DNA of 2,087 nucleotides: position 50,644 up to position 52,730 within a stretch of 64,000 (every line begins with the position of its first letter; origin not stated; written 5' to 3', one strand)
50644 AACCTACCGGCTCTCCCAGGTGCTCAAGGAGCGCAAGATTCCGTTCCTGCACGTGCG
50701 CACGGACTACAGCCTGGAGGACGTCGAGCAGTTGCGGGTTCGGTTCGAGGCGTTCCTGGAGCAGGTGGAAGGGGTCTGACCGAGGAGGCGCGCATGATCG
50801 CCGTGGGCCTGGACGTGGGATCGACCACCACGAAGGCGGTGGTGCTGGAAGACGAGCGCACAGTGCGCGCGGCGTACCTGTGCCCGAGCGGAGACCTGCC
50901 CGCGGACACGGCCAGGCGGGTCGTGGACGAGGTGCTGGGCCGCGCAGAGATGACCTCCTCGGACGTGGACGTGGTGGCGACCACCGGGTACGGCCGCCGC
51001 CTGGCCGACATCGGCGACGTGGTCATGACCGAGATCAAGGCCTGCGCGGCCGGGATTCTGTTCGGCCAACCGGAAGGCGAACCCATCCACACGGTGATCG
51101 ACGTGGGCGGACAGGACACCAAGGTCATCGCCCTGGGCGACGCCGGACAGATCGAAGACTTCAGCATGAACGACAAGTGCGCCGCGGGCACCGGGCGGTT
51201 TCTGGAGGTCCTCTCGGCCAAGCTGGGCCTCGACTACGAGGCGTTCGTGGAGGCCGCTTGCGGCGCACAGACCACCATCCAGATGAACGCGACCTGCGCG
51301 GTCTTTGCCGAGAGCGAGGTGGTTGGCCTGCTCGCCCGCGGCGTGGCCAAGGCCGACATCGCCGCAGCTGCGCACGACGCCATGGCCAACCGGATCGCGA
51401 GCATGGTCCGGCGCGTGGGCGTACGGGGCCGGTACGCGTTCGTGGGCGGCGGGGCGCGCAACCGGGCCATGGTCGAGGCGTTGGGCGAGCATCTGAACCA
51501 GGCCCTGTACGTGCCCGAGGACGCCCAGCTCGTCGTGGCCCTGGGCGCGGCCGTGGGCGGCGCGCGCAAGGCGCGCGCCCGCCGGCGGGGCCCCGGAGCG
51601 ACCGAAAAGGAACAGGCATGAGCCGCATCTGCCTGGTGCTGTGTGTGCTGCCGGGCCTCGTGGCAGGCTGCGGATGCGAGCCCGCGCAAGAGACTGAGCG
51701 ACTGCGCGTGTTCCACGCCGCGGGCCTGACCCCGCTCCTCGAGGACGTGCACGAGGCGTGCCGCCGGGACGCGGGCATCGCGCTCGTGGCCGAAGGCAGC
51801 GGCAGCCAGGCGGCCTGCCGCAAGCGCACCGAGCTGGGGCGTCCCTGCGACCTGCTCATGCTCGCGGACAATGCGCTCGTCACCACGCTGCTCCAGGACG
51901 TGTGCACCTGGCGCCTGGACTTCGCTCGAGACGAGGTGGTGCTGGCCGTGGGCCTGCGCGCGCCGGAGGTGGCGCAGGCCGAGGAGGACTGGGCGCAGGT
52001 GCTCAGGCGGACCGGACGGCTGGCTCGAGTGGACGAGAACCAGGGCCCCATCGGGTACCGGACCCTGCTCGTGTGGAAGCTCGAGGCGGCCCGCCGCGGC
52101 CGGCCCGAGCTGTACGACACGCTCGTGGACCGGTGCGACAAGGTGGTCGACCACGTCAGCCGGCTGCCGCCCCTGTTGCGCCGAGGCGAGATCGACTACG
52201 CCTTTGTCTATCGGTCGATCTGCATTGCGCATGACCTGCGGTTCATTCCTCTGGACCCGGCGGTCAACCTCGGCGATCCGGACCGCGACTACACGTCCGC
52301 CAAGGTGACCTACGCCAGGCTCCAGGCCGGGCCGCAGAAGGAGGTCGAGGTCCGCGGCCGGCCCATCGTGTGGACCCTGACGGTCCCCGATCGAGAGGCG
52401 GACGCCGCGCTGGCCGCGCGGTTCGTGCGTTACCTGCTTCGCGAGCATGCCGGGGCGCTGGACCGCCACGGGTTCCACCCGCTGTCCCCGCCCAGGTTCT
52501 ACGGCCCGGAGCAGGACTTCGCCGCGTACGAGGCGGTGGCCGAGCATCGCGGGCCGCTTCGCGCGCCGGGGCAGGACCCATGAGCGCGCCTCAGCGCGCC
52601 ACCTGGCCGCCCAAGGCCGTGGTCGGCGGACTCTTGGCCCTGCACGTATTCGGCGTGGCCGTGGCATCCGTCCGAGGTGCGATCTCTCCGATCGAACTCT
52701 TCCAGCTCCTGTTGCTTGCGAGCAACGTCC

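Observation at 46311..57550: Ten-gene translationally coupled operon combining an ATP-driven double-cubane-type reductase pair, a WtpA-like oxyanion ABC importer, two NapH-like polyferredoxins and three exported proteins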

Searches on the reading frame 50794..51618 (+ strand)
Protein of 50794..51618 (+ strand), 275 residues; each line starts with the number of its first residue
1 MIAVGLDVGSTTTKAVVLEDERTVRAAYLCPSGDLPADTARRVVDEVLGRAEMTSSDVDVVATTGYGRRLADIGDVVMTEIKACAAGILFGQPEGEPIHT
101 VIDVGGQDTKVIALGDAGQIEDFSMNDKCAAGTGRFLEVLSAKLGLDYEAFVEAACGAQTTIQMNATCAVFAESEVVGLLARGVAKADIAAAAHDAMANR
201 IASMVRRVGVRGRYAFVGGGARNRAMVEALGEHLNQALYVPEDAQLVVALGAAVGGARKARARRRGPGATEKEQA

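Call 5: search_protein_families(library=pfam, proteins=[window:50794-51618:+], max_evalue=0.01)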
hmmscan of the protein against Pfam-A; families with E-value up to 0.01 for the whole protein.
window:50794-51618:+ (275 aa): 5 families
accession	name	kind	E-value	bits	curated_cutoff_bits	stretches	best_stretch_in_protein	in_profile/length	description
PF01869.26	BcrAD_BadFG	-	7.1e-50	170.5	31.5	1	4-254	1-269/271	BadF/BadG/BcrA/BcrD ATPase family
PF05378.19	Hydant_A_N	-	0.00029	21.1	25.2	0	4-62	2-61/176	Hydantoinase/oxoprolinase N-terminal region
PF22521.2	HypF_C_2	-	0.00075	19.8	27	1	175-237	155-220/241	Carbamoyltransferase, Kae1-like Domain, second subdomain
PF21522.3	MreB-like_C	-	0.006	17.6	27.8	0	101-222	1-115/123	Archaeal actin homologue MreB-like, C-terminal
PF00814.31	TsaD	-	0.0093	16.1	24.8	0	82-242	91-251/264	tRNA N6-adenosine threonylcarbamoyltransferase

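Call 6: search_protein_families(library=ncbifam, proteins=[window:50794-51618:+], max_evalue=0.01)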
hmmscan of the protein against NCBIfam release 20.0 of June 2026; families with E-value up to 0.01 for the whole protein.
window:50794-51618:+ (275 aa): 8 families
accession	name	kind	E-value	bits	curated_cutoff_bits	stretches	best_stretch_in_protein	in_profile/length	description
TIGR00241.1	CoA_E_activ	domain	8.1e-70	235.2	125.4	1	2-254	1-247/248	acyl-CoA dehydratase activase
TIGR03286.1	methan_mark_15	hypoth_equivalog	7.1e-40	137.2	455.75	1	2-254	145-399/404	methanogenesis marker 15 protein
TIGR03192.1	benz_CoA_bzdQ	equivalog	4.5e-37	128.1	380.2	1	2-256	33-286/293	benzoyl-CoA reductase, bzd-type, subunit Q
TIGR02259.1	benz_CoA_red_A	equivalog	2.2e-32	112.4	578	2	60-232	232-403/432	benzoyl-CoA reductase subunit A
TIGR02261.1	benz_CoA_red_D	equivalog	4.9e-26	91.5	312.85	1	2-254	2-260/262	benzoyl-CoA reductase subunit D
NF009842.0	PRK13317.1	equivalog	0.0011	18.4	234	0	2-36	3-27/277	type II pantothenate kinase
TIGR01312.1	XylB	equivalog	0.0018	16.9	380.25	0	213-257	393-436/481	xylulokinase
NF007138.0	PRK09585.1-1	equivalog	0.0021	17.2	588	0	183-237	260-314/370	anhydro-N-acetylmuramic acid kinase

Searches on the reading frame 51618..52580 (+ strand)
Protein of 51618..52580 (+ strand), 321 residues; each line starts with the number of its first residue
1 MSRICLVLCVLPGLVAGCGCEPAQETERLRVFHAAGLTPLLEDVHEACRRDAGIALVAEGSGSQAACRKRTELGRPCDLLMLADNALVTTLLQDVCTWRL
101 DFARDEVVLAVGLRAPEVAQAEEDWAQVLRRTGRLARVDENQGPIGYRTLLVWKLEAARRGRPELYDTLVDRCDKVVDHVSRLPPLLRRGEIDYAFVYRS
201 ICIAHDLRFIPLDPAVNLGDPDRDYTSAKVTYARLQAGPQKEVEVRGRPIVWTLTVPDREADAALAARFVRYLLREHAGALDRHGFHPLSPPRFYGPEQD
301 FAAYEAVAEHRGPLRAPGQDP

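Call 5: search_protein_families(library=pfam, proteins=[window:51618-52580:+], max_evalue=0.01)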
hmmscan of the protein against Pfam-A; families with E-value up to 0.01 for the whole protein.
window:51618-52580:+ (321 aa): 2 families
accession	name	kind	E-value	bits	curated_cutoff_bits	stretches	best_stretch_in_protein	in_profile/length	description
PF13531.11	SBP_bac_11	-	2.6e-24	86.7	25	1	29-286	1-226/227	Bacterial extracellular solute-binding protein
PF01547.30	SBP_bac_1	-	0.0041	17.6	26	1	185-276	223-303/307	Bacterial extracellular solute-binding protein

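Call 6: search_protein_families(library=ncbifam, proteins=[window:51618-52580:+], max_evalue=0.01)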
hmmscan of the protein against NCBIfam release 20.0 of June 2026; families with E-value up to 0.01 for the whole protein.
window:51618-52580:+ (321 aa): 3 families
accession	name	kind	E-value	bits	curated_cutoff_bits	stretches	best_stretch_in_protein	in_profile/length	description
NF003196.0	PRK04168.1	equivalog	6.2e-42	143.7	355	2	5-172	10-181/338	tungstate ABC transporter substrate-binding protein WtpA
TIGR03730.1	tungstate_WtpA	equivalog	4.6e-38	130.9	242.75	2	28-172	2-151/275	tungstate ABC transporter substrate-binding protein WtpA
NF007958.0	PRK10677.1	equivalog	4e-05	22.7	253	1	22-158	21-162/256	molybdate ABC transporter substrate-binding protein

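Call 21: search_solved_structures(query=window:51618-52580:+, show_alignments=3, max_evalue=0.01)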
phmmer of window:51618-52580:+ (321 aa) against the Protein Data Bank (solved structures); distinct sequences matched with E-value up to 0.01: 14.
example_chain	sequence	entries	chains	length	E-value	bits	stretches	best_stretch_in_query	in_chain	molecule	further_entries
2onk_E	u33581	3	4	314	1.5e-30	109.8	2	28-172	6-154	Molybdate/tungstate binding protein | UPF0100 protein AF_0094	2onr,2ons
3cij_A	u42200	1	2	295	1.7e-28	103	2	28-172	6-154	UPF0100 protein AF_0094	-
3k6u_A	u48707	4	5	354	9.1e-28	100.7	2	21-169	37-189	Solute-binding protein MA_0280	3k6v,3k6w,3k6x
3cfx_A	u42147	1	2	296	1.2e-26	97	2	27-169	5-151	UPF0100 protein MA_0280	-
3cg1_A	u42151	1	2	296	2e-25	93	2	29-173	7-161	UPF0100 protein PF0080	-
3cg3_A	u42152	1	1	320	1.3e-24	90.3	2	27-182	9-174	UPF0100 protein PH0151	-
3cfz_A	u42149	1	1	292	6.4e-24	88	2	29-173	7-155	UPF0100 protein MJ1186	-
8k8k_A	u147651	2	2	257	1.4e-05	27.8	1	27-157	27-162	Molybdate transporter periplasmic protein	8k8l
4xxu_A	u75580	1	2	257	0.0001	24.9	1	25-204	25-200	Molybdate-binding periplasmic protein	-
6nio_A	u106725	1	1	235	0.00011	24.8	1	26-148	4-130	Molybdate ABC transporter substrate-binding protein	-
3r26_A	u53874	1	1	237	0.00017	24.2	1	27-204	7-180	Molybdate-binding periplasmic protein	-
1amf_A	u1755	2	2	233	0.00023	23.8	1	28-204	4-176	MOLYBDATE TRANSPORT PROTEIN MODA | MODA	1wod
3axf_A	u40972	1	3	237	0.00048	22.7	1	27-204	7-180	Molybdate-binding periplasmic protein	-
7tav_A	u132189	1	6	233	0.0086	18.6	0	26-147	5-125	Molybdate ABC transporter substrate-binding protein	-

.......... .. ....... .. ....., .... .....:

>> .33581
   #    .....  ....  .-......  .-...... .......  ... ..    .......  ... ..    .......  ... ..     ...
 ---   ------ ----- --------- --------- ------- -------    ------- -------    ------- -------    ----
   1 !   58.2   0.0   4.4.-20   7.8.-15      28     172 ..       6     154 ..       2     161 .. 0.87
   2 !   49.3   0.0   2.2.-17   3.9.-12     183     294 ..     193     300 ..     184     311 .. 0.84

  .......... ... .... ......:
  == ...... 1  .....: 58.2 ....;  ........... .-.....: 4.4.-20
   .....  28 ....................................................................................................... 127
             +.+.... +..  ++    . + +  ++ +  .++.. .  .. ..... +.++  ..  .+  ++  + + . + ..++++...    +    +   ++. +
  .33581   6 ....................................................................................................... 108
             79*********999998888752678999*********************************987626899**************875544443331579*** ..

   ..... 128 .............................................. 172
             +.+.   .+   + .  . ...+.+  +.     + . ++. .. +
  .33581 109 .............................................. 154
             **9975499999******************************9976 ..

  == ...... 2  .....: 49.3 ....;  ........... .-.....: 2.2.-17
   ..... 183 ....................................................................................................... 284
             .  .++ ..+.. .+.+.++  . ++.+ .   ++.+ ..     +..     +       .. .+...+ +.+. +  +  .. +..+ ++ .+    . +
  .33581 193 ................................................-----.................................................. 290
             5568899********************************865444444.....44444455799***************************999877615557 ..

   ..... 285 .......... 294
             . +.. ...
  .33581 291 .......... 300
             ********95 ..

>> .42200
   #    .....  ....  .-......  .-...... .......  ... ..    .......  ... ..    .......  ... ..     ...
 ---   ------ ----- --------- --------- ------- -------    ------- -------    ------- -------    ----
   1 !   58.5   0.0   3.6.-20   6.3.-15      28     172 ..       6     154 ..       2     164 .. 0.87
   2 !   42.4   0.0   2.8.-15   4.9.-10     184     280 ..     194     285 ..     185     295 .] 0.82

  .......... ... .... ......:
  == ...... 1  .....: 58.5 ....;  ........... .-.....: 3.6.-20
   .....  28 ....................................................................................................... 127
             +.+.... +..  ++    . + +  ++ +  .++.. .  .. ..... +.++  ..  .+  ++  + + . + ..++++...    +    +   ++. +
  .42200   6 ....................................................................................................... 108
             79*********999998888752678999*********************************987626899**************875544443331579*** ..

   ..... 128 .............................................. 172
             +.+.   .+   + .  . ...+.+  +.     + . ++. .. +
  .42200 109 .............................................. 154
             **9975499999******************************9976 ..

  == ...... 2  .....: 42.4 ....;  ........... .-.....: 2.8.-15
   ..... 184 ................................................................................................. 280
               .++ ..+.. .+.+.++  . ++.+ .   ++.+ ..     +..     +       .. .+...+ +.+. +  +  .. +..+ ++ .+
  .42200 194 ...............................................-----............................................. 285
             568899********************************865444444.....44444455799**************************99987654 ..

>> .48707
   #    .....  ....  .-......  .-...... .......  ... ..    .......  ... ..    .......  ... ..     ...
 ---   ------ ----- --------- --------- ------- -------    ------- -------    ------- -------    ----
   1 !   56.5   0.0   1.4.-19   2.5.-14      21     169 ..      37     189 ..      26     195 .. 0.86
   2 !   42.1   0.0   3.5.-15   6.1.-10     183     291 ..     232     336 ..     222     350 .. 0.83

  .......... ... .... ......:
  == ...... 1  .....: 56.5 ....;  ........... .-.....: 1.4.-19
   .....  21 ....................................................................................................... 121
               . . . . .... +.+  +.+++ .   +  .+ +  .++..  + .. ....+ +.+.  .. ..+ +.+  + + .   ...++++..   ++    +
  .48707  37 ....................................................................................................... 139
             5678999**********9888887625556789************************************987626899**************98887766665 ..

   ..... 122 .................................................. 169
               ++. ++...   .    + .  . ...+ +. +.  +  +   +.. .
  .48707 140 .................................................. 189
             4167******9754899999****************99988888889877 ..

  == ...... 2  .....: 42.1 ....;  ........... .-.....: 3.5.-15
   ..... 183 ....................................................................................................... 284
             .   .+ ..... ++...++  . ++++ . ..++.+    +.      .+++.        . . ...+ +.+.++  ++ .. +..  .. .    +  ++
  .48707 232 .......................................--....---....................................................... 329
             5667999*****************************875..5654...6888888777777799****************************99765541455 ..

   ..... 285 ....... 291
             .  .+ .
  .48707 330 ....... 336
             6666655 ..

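Call 66: search_solved_structures(query=A4, show_alignments=3, max_evalue=0.001)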
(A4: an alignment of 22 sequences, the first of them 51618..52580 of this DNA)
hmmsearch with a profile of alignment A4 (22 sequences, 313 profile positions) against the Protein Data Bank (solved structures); distinct sequences matched with E-value up to 0.001: 19.
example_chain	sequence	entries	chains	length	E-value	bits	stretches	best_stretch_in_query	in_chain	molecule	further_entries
2onk_E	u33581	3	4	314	6e-48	166.5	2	28-174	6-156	Molybdate/tungstate binding protein | UPF0100 protein AF_0094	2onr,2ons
3cij_A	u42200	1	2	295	1.7e-47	165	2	28-174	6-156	UPF0100 protein AF_0094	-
3cfz_A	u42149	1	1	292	1.7e-45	158.4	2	28-175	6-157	UPF0100 protein MJ1186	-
3cg1_A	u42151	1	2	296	9.8e-45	155.9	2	28-178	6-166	UPF0100 protein PF0080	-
3cg3_A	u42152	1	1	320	2.4e-43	151.4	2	23-179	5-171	UPF0100 protein PH0151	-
3k6u_A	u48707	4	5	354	7.7e-43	149.7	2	25-169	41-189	Solute-binding protein MA_0280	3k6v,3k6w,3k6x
3cfx_A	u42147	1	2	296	3.6e-42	147.5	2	28-169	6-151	UPF0100 protein MA_0280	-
7tav_A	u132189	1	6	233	9.6e-10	41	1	24-204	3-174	Molybdate ABC transporter substrate-binding protein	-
8k8k_A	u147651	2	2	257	1.7e-09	40.2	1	12-158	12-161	Molybdate transporter periplasmic protein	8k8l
4xxu_A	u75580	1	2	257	4.2e-09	38.9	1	11-157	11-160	Molybdate-binding periplasmic protein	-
4kd5_C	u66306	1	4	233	1.5e-08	37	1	25-206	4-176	ABC-type transport system, molybdenum-specific extracellular solute-binding protein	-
6nio_A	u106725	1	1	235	2e-08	36.6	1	26-152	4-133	Molybdate ABC transporter substrate-binding protein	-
3r26_A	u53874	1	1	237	2.8e-08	36.1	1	25-157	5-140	Molybdate-binding periplasmic protein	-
1amf_A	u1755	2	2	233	5.3e-08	35.2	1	27-157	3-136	MOLYBDATE TRANSPORT PROTEIN MODA | MODA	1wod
3axf_A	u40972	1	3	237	1.8e-07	33.5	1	25-157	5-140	Molybdate-binding periplasmic protein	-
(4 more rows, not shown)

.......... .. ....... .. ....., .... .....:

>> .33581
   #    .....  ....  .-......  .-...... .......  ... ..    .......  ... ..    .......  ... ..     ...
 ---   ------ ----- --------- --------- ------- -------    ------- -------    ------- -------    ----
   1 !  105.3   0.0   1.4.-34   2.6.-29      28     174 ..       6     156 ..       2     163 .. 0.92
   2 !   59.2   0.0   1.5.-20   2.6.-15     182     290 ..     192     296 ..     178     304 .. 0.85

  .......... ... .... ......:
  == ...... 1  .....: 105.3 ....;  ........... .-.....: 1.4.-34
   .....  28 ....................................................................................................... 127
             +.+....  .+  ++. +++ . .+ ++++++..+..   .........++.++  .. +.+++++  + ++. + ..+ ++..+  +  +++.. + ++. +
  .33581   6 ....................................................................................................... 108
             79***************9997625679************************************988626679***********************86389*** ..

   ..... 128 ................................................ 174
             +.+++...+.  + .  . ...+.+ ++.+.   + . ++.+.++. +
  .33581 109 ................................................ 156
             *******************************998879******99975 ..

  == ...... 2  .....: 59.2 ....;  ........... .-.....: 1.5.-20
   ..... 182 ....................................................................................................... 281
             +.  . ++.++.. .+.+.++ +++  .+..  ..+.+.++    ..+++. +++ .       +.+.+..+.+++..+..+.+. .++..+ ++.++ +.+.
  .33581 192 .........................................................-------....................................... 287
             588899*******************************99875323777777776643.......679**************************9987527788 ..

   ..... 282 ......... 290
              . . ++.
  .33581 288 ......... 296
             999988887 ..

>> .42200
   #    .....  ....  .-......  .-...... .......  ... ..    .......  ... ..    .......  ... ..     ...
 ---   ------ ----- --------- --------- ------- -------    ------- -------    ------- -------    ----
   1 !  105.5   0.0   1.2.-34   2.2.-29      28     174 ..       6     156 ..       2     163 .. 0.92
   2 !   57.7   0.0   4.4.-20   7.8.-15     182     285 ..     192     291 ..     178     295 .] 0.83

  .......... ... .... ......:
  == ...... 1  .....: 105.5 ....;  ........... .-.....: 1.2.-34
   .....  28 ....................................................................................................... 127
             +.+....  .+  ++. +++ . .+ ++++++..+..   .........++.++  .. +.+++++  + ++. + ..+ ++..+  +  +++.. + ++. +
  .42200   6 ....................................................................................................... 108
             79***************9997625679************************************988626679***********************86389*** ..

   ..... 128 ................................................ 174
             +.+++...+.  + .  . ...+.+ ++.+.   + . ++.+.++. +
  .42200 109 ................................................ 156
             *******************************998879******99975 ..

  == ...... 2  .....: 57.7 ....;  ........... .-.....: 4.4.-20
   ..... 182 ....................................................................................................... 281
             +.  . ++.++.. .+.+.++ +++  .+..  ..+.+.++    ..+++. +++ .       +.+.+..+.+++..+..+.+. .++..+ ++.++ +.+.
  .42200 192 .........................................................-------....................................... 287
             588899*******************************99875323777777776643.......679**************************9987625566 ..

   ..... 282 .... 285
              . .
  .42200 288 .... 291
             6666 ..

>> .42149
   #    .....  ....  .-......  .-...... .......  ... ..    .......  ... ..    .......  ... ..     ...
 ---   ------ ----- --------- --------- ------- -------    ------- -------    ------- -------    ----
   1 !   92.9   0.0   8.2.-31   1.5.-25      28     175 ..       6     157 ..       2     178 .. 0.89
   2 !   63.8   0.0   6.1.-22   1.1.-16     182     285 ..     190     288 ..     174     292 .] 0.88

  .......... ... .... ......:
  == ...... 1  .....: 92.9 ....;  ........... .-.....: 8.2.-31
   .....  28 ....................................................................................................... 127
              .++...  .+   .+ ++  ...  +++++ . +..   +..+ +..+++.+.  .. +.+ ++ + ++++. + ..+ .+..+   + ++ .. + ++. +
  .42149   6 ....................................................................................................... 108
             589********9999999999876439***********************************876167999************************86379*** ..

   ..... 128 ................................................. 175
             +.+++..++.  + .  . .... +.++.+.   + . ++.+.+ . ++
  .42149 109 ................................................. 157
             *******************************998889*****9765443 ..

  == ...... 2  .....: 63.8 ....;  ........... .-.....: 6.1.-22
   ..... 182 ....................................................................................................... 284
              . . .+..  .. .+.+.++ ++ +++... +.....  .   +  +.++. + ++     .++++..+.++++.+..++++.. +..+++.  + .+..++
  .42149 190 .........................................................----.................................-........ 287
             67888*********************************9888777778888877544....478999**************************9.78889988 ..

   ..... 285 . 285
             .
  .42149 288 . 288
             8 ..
